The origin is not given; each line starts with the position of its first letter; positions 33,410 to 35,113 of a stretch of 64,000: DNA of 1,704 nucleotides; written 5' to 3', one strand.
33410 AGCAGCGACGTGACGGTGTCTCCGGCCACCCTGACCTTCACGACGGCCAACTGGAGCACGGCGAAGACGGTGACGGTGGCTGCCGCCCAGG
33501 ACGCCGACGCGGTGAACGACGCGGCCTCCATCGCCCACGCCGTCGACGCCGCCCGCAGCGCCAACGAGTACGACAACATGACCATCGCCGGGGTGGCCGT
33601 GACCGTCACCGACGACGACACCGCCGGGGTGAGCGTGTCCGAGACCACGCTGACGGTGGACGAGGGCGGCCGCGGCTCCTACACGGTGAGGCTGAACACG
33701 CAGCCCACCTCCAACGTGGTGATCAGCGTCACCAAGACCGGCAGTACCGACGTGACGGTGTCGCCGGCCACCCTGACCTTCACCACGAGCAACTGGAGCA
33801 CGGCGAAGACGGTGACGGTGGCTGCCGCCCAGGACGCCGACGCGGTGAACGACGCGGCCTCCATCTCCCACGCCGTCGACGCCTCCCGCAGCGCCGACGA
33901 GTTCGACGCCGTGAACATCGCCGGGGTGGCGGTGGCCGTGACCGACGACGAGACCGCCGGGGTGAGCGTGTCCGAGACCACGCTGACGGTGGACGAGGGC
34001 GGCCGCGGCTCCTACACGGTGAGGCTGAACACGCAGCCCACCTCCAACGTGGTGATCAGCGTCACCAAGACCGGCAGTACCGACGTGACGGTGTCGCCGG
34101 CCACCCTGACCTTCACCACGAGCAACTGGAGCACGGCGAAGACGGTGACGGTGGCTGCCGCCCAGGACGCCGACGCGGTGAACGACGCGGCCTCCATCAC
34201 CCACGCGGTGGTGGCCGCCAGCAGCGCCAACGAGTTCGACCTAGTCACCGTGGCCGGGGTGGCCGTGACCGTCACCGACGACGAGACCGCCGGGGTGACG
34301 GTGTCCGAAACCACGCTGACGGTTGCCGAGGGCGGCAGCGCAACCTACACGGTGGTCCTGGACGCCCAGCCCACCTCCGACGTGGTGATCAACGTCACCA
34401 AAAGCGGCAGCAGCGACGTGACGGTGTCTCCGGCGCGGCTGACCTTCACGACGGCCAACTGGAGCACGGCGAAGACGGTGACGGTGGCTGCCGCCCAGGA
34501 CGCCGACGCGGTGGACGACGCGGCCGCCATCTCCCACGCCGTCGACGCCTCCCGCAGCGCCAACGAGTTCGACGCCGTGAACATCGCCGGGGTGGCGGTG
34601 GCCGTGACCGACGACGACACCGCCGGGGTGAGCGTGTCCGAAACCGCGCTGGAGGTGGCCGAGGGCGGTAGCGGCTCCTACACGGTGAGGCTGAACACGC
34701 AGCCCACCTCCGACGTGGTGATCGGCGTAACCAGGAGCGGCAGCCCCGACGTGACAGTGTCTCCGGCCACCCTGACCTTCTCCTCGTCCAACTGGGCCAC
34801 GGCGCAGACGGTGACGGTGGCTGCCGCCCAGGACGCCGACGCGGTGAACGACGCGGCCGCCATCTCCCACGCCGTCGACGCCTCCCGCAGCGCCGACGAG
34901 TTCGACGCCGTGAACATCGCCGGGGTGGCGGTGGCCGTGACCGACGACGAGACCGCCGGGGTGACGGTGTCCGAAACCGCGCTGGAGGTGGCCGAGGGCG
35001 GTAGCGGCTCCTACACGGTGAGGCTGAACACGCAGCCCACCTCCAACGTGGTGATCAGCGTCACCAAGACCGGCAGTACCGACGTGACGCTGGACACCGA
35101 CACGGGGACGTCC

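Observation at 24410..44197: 6595-aa surface protein with an enzyme-like propeller at the tip of a 48-repeat stalk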

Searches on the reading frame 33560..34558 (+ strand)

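Call 6: search_protein_families(library=ncbifam, proteins=[window:33560-34558:+], max_evalue=1)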
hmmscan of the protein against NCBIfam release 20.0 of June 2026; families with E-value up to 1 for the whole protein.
window:33560-34558:+ (333 aa): 3 families
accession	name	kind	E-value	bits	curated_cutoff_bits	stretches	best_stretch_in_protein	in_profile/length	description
NF052489.1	TAtMazFAgrob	equivalog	0.0017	18.1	150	1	229-280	56-112/118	type II toxin-antitoxin system toxin MazF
TIGR04191.1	YphP_YqiW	subfamily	0.022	14.9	100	0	268-323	33-87/136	BrxA/BrxB family bacilliredoxin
NF011355.0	PRK14773.1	subfamily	0.24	11.2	218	0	114-158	7-51/206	lipoprotein signal peptidase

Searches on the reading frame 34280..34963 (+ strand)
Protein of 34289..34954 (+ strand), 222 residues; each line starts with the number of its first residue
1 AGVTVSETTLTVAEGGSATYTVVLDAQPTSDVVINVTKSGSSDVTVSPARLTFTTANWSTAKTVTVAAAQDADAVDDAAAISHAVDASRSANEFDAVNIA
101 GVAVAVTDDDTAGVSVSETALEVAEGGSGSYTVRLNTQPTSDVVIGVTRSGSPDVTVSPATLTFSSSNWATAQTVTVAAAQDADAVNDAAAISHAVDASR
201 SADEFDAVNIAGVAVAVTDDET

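Call 13: find_homologous_proteins(query=window:34289-34954:+, max_evalue=0.00001)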
Query seq(222 aa) (222 aa): 479 proteins with E <= 0.00001 among 8000 candidates; the best 120 are listed.
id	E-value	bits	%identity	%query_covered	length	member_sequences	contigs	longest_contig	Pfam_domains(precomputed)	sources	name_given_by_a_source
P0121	3.7e-218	736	78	100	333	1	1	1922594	PF20579.5,PF17766.8,PF21426.4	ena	-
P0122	4.5e-141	485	72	98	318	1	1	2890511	PF20579.5,PF17766.8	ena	-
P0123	2.2e-136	469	72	100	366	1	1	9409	PF17766.8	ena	-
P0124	2.8e-129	446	99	77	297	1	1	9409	PF20579.5,PF17766.8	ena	-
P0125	2.3e-126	437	58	100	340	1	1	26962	-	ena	-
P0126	3.2e-111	387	69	87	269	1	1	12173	PF17766.8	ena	-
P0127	1.5e-108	379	57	100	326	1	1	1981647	PF21426.4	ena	-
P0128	8.1e-107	373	70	93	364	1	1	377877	PF20579.5,PF17766.8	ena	-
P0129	7.3e-105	366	79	100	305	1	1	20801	PF17766.8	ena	-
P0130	1.2e-104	366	68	92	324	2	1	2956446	PF17766.8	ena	-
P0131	2.2e-100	352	77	79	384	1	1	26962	-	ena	-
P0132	3.8e-99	348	81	80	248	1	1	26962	PF17766.8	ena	-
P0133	9.5e-99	347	44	100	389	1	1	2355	PF03160.21,PF17766.8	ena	-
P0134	3.8e-95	335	71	100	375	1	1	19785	PF20579.5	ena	-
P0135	1.7e-91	323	77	93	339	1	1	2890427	PF17766.8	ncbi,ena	-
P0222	3.1e-46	175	40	82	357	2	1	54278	PF03160.21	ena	-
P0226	9.7e-46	174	41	68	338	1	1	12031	PF03160.21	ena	-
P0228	1.7e-45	173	42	81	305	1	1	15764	PF03160.21,PF17766.8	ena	-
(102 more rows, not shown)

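Call 23: predict_structure(alignment_id=A1)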
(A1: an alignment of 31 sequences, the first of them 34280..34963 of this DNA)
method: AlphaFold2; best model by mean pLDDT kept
length: 228 residues; sequences in the alignment: 31
mean_pLDDT: 97.2   pTM: 0.81
mean pLDDT of the five models: 97.2, 97.1, 96.8, 96.4, 96.4
residues with pLDDT >= 90: 222; 70-90: 4; 50-70: 2; < 50: 0
segments of 3 or more residues with pLDDT < 50: none
pLDDT, mean of each block of 10 residues (from residue 1): 93 98 98 98 98 98 99 95 98 97 98 96 98 98 98 98 98 98 96 98 96 98 86
secondary structure, 60 per line:
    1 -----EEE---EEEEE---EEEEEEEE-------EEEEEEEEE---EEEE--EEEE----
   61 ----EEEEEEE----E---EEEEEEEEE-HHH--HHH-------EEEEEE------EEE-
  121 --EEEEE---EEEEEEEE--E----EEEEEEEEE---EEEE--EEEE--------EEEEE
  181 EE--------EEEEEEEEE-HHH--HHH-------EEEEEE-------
elements in order: E6-8 E12-16 E20-27 E35-43 E47-50 E53-56 E65-71 E80-88 E105-110 E117-119 E123-127 E131-138 E146-154 E158-161 E164-167 E176-182 E191-199 E216-221

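Call 25: fold_search(model_id=the predicted structure, library=pdb)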
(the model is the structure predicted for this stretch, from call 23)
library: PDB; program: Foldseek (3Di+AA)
matches with E <= 10: 1999; with E <= 0.001: 736
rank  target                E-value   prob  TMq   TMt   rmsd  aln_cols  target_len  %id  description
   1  7sqc_O0               1.5e-08  1.00  0.37  0.10  12.9       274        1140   13  Ciliary C1 central pair apparatus isolated from Chlamydomonas reinhardtii (released 2022-04-13)
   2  7sqc_T0               2.2e-08  1.00  0.34  0.17  11.7       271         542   11  Ciliary C1 central pair apparatus isolated from Chlamydomonas reinhardtii (released 2022-04-13)
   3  9ijj_h                3.0e-08  1.00  0.31  0.08  11.4       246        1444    7  In situ structure of the central apparatus in mouse sperm axoneme. (released 2025-06-04)
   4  7sqc_T2               6.0e-08  1.00  0.36  0.17  12.0       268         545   12  Ciliary C1 central pair apparatus isolated from Chlamydomonas reinhardtii (released 2022-04-13)
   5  9fh8_H                6.3e-08  1.00  0.33  0.27  10.0       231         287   10  Crystal structure of the SPD-2 domain of Apis dorsata CEP192 (released 2025-03-26)
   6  9fh8_A                6.6e-08  1.00  0.32  0.26   9.8       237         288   10  Crystal structure of the SPD-2 domain of Apis dorsata CEP192 (released 2025-03-26)
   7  7sqc_T1               2.0e-07  1.00  0.36  0.17  11.8       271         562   11  Ciliary C1 central pair apparatus isolated from Chlamydomonas reinhardtii (released 2022-04-13)
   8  9ijj_4I               2.1e-07  1.00  0.48  0.05   6.7       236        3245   11  In situ structure of the central apparatus in mouse sperm axoneme. (released 2025-06-04)
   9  7sqc_M1               2.5e-07  1.00  0.39  0.18  11.2       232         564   12  Ciliary C1 central pair apparatus isolated from Chlamydomonas reinhardtii (released 2022-04-13)
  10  9ijj_4A               3.6e-07  1.00  0.35  0.05  10.3       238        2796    7  In situ structure of the central apparatus in mouse sperm axoneme. (released 2025-06-04)
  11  9zq9_I                3.9e-07  1.00  0.26  0.26  20.1       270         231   10  Nucleosome with an SSB at SHL -2.8 in complex with the WGR domain of human PARP2, Class 1 (released 2026-03-25)
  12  7n6g_3J               1.4e-06  1.00  0.37  0.25  11.8       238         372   11  C1 of central pair (released 2022-05-18)
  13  7yix_D                3.5e-06  1.00  0.24  0.24  22.2       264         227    8  The Cryo-EM Structure of Human Tissue Nonspecific Alkaline Phosphatase and Single-Chain Fragment Variable (ScFv) Compl (released 2023-08-16)
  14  7n6g_3K               4.7e-06  1.00  0.36  0.25  11.3       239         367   11  C1 of central pair (released 2022-05-18)
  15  2znx_A                4.9e-06  1.00  0.24  0.25  20.6       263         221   11  5-Fluorotryptophan Incorporated ScFv10 Complexed to Hen Egg Lysozyme (released 2009-01-27)
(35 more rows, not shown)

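Call 39: search_protein_families(library=pfam, proteins=[P0133, P0222, P0226, P0228], max_evalue=0.01)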
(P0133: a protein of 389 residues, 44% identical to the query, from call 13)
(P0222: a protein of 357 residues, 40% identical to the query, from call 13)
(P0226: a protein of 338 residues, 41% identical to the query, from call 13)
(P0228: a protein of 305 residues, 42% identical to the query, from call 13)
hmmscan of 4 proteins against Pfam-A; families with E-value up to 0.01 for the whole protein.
P0133 (389 aa): 5 families
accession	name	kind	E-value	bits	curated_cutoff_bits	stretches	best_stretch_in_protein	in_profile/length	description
PF17766.7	fn3_6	-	8.4e-12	45.6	26.4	0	243-330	4-73/99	Fibronectin type-III domain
PF03160.20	Calx-beta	-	3e-06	27.7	27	0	27-140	2-119/119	Calx-beta domain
PF10913.13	DUF2706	-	0.0026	18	25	0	242-263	27-48/59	Protein of unknown function (DUF2706)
PF01833.30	TIG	-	0.0028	18.1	20.9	0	128-171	29-72/84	IPT/TIG domain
PF25312.1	Allergen_Asp_f_4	-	0.008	16.3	27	0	152-219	5-66/174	Allergen Asp f 4-like domain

P0222 (357 aa): 3 families
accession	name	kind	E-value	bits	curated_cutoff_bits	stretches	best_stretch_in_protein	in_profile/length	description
PF03160.20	Calx-beta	-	6.1e-17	62.2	27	2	6-100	22-119/119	Calx-beta domain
PF17766.7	fn3_6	-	0.0017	18.9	26.4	0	89-129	32-73/99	Fibronectin type-III domain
PF23892.1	Ig_CycH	-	0.0019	18.4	27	0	226-274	52-100/108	Cytochrome c-type biogenesis protein H Ig-like domain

P0226 (338 aa): 1 family
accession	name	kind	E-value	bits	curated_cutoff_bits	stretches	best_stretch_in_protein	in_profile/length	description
PF03160.20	Calx-beta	-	1.4e-06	28.8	27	1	59-151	1-96/119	Calx-beta domain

P0228 (305 aa): 2 families
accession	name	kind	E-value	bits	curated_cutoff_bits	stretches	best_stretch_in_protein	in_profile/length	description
PF03160.20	Calx-beta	-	3.6e-28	98.4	27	2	9-86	37-118/119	Calx-beta domain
PF17766.7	fn3_6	-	8.6e-07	29.5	26.4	1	117-172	32-87/99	Fibronectin type-III domain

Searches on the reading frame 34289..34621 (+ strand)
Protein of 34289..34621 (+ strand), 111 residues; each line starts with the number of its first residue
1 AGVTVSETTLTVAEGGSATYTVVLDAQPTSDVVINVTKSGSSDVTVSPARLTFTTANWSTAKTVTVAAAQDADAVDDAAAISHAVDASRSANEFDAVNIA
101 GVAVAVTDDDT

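Call 29: search_protein_families(library=pfam, alignment_id=A2, max_evalue=1)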
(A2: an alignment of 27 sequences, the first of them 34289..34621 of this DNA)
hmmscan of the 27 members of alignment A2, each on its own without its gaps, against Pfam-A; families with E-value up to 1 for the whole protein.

A. member 1, window:34289-34621:+ (111 aa): 3 families
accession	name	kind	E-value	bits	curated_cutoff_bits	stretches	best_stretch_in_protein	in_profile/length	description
PF17766.7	fn3_6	-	0.00022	21.8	26.4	1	28-72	31-75/99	Fibronectin type-III domain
PF20579.4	LapA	-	0.0011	19.8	27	1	3-108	5-98/99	LapA domain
PF01370.27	Epimerase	-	0.03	14.2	20.9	1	27-103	22-96/240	NAD dependent epimerase/dehydratase family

B. families by the number of members that match (of 27 scanned): 23 families
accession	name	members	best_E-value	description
PF17766.7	fn3_6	17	1.6e-05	Fibronectin type-III domain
PF20579.4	LapA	14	0.00068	LapA domain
PF01833.30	TIG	3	0.084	IPT/TIG domain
PF01370.27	Epimerase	2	0.0098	NAD dependent epimerase/dehydratase family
PF23262.1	NFD4_C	2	0.11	NFD4, C-terminal domain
PF16341.10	DUF4971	2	0.15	Domain of unknown function (DUF4971)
PF21602.3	GldM_3rd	2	0.2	GldM third domain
PF04415.17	DUF515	2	0.28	Protein of unknown function (DUF515)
PF10670.15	DUF4198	1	0.0056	Domain of unknown function (DUF4198)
PF18657.6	YDG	1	0.0096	YDG domain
PF13584.12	BatD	1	0.016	BatD DUF11 like domain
PF04027.18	DUF371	1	0.017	Domain of unknown function (DUF371)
PF13573.12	SprB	1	0.078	SprB repeat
PF07679.22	I-set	1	0.092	Immunoglobulin I-set domain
PF06491.16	Disulph_isomer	1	0.1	Disulphide isomerase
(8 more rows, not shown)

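Call 30: search_solved_structures(query=A2, max_evalue=10, show_alignments=2)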
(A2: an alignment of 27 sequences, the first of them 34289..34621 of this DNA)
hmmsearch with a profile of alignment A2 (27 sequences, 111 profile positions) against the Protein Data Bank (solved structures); distinct sequences matched with E-value up to 10: 5.
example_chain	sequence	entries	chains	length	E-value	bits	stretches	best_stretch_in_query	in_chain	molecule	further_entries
5dhe_A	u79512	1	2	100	0.16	15.1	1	9-64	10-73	Chitinase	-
5ldy_A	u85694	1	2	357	0.23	14.7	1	9-66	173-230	Ig domain protein group 1 domain protein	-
5dhd_A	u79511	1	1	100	0.29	14.3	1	9-64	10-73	Chitinase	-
1wlh_A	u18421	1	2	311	0.92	12.7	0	13-55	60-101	Gelation factor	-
7eox_A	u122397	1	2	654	2.2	11.5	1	19-64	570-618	Protease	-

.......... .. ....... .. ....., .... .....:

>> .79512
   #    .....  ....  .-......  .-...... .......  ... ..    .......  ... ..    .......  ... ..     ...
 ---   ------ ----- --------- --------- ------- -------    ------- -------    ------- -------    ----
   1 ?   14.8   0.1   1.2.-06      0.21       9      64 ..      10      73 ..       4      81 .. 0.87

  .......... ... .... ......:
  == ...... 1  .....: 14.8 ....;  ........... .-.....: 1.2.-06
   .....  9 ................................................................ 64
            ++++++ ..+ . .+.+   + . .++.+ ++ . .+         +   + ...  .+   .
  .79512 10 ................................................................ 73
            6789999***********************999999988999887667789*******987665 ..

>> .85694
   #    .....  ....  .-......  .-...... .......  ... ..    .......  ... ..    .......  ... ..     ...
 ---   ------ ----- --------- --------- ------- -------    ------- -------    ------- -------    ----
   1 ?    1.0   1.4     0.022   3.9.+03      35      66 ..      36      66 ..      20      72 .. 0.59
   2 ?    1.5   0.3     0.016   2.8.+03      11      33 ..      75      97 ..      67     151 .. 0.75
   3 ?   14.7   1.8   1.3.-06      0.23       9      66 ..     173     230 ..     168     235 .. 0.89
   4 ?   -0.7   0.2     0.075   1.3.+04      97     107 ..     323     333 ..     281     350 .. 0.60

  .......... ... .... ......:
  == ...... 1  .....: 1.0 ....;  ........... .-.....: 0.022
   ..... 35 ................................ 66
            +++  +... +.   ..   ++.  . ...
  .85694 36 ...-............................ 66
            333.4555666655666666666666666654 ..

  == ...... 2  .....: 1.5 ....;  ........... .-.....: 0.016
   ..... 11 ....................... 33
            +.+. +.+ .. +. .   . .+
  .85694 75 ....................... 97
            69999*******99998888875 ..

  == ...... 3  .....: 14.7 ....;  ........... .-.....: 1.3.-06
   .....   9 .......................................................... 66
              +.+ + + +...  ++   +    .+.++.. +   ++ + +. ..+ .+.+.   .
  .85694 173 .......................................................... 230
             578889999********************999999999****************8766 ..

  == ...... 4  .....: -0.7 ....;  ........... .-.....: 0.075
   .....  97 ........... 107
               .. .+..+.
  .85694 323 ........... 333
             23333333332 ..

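Call 70: search_protein_representatives(alignment_id=A2)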
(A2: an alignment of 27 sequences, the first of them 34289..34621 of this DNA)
Query: 27 sequences, 111 profile positions. Proteins with E-value up to 0.001 (for the whole library): 27286; up to 1e-10: 17103; up to 1e-30: 6993. The best 150 are listed.
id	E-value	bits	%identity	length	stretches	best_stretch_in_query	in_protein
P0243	0.0e+00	5402.3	-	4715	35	1-111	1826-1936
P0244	0.0e+00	3331.2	-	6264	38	2-111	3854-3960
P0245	0.0e+00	3204.6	-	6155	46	6-110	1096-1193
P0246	0.0e+00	3201.1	-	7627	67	1-110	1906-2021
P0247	0.0e+00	2950.0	-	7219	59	2-110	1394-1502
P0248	0.0e+00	2910.2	-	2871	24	1-111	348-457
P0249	0.0e+00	2832.0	-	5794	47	3-111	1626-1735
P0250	0.0e+00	2772.8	-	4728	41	8-110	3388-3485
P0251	0.0e+00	2727.4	-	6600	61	6-108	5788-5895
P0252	0.0e+00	2647.7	-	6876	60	5-110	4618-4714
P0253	0.0e+00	2644.3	-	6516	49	2-110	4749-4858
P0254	0.0e+00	2416.0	-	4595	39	6-111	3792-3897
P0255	0.0e+00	2370.3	-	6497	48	1-110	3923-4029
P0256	0.0e+00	2346.2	-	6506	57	3-110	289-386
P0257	0.0e+00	2278.8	-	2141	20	1-110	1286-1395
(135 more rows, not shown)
